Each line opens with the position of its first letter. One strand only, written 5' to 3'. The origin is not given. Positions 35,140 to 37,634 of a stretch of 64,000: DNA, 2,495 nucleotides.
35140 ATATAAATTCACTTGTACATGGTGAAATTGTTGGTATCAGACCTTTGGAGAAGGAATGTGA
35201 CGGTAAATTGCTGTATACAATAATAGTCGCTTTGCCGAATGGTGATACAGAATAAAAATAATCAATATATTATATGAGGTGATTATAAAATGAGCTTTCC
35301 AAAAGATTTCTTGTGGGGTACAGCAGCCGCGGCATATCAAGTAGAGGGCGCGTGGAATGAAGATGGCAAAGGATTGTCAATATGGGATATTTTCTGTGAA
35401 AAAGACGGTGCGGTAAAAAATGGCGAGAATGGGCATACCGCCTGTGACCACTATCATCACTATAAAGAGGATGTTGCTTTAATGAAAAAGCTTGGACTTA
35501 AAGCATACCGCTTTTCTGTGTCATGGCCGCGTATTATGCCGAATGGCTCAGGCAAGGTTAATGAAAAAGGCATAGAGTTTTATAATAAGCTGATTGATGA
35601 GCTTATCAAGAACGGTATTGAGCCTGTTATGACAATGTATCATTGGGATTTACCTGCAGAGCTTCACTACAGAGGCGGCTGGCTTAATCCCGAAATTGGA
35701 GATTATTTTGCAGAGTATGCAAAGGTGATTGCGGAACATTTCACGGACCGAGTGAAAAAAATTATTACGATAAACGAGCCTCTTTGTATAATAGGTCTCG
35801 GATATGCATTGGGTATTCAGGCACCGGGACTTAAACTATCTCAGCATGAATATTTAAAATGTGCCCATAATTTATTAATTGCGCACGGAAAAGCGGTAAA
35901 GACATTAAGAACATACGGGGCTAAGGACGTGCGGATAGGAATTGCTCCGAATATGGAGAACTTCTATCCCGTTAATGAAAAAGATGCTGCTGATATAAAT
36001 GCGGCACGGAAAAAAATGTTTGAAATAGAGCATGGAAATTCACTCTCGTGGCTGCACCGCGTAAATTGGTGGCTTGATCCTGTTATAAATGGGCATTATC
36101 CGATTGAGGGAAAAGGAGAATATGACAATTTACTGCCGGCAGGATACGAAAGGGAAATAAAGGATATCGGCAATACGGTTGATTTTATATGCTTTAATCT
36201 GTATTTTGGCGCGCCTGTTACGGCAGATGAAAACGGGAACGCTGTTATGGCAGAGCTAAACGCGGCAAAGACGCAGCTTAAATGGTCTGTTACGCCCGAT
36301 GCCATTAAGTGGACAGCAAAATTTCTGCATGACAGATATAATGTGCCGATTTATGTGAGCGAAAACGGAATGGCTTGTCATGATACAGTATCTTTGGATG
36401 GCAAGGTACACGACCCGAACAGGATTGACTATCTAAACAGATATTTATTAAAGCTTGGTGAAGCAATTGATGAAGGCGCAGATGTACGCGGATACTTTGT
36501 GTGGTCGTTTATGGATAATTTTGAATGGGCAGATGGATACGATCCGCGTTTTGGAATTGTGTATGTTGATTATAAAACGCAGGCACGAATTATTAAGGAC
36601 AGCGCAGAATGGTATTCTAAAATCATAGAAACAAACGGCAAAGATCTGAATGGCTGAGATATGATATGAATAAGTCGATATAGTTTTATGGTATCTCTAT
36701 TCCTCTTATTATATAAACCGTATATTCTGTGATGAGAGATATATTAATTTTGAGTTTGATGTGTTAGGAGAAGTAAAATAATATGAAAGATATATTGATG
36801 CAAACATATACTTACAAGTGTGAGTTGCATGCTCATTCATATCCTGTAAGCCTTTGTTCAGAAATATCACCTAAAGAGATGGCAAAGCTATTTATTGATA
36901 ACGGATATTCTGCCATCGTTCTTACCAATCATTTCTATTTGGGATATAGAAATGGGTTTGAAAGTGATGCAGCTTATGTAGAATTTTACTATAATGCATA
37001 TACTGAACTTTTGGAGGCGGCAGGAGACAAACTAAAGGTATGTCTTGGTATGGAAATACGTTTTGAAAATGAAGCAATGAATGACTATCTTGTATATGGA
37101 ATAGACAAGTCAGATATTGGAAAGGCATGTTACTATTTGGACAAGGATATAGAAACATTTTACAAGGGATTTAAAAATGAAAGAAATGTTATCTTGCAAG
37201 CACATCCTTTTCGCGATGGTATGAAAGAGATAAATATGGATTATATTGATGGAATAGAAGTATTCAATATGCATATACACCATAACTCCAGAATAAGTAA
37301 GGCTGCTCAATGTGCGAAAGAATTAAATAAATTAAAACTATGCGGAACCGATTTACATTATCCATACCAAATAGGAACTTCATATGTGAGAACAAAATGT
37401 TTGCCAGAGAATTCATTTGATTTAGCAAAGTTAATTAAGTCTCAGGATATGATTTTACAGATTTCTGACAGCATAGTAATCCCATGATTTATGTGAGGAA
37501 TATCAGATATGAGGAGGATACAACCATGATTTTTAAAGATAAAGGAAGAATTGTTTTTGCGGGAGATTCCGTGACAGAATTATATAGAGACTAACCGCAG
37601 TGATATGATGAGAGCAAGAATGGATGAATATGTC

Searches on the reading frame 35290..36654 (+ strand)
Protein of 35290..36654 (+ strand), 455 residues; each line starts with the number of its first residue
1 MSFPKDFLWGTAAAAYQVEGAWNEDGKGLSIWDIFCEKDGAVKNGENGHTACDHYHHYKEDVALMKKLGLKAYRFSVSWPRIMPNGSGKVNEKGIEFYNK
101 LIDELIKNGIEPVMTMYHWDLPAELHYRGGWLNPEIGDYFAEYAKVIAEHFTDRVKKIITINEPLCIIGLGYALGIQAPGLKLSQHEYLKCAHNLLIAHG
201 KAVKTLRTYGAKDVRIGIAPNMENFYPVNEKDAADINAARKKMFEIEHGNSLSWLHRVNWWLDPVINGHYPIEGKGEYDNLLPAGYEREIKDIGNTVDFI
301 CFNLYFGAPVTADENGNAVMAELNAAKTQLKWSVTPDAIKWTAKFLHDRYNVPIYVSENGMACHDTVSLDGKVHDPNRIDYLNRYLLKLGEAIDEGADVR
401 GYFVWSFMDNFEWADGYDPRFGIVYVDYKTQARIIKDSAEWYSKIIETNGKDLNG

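Call 76: search_protein_families(library=pfam, proteins=[window:35290-36654:+], max_evalue=0.0001)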
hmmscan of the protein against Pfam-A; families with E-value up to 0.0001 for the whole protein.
window:35290-36654:+ (455 aa): 1 family
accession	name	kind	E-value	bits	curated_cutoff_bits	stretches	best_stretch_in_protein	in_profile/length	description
PF00232.24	Glyco_hydro_1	-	3.7e-153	510.6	22.6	1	2-450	4-452/453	Glycosyl hydrolase family 1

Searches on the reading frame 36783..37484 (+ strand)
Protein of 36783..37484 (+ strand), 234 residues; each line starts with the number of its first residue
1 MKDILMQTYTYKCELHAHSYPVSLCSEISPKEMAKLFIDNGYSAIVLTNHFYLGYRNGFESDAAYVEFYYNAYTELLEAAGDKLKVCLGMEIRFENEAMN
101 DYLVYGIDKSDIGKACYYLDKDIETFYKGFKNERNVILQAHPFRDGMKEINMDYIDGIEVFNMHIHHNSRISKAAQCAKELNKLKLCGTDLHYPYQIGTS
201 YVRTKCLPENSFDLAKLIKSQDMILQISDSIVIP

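Call 76: search_protein_families(library=pfam, proteins=[window:36783-37484:+], max_evalue=0.0001)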
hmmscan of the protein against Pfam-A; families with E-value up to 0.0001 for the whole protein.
window:36783-37484:+ (234 aa): 1 family
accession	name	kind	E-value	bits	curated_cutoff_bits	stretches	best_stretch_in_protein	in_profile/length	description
PF02811.25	PHP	-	8.1e-09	36.4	26.4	1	14-161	1-100/164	PHP domain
